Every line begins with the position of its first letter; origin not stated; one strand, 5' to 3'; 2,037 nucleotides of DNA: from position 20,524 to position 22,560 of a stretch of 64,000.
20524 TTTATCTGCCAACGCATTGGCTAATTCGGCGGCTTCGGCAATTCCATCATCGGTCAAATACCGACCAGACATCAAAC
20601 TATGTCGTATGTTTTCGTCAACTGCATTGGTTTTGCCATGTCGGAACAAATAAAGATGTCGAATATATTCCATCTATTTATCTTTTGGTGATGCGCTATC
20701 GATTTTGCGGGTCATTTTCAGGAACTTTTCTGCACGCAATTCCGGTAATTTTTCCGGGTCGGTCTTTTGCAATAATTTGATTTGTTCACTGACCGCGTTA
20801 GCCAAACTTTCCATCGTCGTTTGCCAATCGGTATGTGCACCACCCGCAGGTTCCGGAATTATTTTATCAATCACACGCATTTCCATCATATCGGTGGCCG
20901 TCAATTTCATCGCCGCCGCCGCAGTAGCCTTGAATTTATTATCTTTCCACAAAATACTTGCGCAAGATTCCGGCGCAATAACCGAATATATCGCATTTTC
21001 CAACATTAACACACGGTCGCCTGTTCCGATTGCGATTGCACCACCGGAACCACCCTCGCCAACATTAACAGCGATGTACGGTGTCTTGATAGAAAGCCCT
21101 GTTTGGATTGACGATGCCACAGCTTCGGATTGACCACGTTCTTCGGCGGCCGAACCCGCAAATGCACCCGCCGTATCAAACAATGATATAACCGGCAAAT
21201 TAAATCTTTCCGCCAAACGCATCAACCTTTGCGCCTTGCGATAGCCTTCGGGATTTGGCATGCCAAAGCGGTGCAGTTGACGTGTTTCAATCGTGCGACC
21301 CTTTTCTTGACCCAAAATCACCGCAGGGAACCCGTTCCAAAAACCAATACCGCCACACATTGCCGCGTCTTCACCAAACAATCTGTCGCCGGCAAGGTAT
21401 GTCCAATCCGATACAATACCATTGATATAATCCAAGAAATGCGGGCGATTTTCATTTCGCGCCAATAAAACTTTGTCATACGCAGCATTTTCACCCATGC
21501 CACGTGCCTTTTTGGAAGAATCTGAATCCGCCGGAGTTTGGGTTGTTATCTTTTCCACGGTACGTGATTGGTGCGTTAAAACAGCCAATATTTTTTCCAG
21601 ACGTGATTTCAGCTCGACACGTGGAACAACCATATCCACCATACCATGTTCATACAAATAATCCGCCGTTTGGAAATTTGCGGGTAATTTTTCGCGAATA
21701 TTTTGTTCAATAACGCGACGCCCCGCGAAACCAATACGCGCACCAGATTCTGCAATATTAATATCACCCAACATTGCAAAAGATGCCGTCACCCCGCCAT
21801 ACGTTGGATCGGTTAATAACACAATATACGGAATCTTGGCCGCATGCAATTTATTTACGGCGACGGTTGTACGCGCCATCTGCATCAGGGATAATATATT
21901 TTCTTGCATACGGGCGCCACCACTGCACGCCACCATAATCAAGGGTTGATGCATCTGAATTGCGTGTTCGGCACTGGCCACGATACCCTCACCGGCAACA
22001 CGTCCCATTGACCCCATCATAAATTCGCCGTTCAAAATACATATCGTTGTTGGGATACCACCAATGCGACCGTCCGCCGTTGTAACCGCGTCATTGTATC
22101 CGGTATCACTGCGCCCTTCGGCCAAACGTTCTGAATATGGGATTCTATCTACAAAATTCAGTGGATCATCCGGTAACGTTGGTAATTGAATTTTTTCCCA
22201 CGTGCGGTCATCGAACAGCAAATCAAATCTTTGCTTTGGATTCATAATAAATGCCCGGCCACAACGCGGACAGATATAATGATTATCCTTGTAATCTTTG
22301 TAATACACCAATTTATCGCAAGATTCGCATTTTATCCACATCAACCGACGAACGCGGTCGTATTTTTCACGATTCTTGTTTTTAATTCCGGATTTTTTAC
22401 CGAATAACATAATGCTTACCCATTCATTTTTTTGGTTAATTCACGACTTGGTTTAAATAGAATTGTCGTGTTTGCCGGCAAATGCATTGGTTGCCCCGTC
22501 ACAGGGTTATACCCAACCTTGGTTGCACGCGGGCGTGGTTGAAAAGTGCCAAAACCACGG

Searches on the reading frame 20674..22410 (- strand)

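Call 75: search_protein_families(library=pfam, proteins=[window:20674-22410:-], max_evalue=0.00001)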
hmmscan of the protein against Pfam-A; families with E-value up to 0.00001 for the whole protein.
window:20674-22410:- (578 aa): 3 families
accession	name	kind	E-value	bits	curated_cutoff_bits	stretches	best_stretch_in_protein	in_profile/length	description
PF03255.19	ACCA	-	4.8e-110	368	23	1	263-566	7-309/310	Acetyl co-enzyme A carboxylase carboxyltransferase-like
PF01039.27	Carboxyl_trans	-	2.4e-29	102.8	22.3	1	97-501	31-429/493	Carboxyl transferase domain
PF17848.7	Zn_ribbon_ACC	-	3.2e-07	30.8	24.5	1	25-50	1-26/26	Acetyl-CoA carboxylase zinc finger domain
